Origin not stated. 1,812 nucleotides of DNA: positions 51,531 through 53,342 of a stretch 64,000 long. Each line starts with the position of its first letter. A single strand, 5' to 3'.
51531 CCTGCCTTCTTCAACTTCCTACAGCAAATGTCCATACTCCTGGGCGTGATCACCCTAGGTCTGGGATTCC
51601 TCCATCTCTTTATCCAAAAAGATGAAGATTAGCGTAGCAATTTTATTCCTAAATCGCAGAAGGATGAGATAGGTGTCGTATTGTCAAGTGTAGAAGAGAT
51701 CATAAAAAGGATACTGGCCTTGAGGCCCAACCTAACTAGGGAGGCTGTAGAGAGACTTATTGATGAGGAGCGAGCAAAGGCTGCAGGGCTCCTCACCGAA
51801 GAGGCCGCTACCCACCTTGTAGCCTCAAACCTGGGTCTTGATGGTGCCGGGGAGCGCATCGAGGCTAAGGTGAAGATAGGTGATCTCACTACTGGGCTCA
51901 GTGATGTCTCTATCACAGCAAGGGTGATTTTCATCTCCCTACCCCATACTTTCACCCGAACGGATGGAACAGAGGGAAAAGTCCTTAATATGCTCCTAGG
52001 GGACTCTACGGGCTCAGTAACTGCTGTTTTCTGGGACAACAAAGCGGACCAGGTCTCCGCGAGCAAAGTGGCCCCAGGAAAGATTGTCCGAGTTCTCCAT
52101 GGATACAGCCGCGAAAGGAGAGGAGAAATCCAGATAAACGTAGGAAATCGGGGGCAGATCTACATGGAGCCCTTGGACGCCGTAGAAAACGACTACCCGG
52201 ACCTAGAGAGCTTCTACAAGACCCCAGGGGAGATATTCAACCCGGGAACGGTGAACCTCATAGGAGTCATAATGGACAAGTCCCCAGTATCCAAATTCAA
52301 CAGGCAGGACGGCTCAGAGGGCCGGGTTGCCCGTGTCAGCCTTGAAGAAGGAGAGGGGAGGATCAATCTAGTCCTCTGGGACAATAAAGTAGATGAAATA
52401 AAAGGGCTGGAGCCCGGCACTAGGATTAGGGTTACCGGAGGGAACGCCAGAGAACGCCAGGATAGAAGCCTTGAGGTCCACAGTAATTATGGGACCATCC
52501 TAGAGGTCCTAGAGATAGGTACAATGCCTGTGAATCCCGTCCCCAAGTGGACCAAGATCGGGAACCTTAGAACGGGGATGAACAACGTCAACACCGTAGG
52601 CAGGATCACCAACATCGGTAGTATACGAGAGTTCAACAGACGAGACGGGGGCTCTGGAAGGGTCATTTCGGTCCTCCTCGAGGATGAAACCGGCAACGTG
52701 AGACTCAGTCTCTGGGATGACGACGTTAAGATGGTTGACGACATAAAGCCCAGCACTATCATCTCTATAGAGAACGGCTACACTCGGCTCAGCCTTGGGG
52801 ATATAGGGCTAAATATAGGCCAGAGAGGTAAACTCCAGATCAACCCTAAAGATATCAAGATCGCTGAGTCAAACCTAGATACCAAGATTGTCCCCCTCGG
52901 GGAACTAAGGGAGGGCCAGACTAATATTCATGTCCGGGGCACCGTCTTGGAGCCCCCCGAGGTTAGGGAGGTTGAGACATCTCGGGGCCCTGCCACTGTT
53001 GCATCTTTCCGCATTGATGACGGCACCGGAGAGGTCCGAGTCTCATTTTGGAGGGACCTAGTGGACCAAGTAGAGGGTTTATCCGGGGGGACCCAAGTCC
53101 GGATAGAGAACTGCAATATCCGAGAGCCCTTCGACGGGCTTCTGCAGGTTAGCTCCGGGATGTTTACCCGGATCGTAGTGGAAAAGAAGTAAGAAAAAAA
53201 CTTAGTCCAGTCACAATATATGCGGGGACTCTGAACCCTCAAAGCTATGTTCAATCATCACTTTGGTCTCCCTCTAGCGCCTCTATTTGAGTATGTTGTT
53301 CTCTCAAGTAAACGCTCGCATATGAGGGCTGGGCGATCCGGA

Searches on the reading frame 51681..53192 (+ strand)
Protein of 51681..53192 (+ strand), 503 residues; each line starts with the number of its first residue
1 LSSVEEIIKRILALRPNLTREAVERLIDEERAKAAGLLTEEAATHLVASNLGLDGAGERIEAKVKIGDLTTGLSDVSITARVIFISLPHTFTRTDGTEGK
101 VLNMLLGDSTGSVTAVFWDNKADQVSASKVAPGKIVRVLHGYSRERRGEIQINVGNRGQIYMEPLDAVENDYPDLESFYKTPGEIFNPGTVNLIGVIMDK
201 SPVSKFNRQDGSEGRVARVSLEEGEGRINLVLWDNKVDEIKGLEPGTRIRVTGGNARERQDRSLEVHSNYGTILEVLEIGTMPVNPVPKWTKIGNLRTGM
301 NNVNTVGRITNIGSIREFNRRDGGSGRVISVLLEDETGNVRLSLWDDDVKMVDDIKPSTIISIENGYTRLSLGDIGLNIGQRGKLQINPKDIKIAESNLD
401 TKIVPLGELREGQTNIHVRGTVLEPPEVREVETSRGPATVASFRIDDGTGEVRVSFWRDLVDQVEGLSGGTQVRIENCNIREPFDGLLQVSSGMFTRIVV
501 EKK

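Call 64: search_protein_families(library=pfam, proteins=[window:51681-53192:+], max_evalue=0.00001)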
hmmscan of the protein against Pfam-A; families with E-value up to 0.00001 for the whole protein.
window:51681-53192:+ (503 aa): 4 families
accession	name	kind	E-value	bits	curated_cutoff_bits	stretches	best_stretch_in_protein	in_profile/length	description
PF01336.31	tRNA_anti-codon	-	1.7e-32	111.6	27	3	191-269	1-70/75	OB-fold nucleic acid binding domain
PF17244.8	CDC24_OB3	-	1e-14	55.3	25.4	0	68-137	1-69/216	Cell division control protein 24, OB domain 3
PF21473.3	Ssb-like_OB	-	3.4e-07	30.8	24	0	321-386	34-96/97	Single-stranded DNA binding protein Ssb-like, OB fold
PF16900.11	REPA_OB_2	-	8.7e-06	26.1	27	0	190-266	12-89/98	Replication protein A OB domain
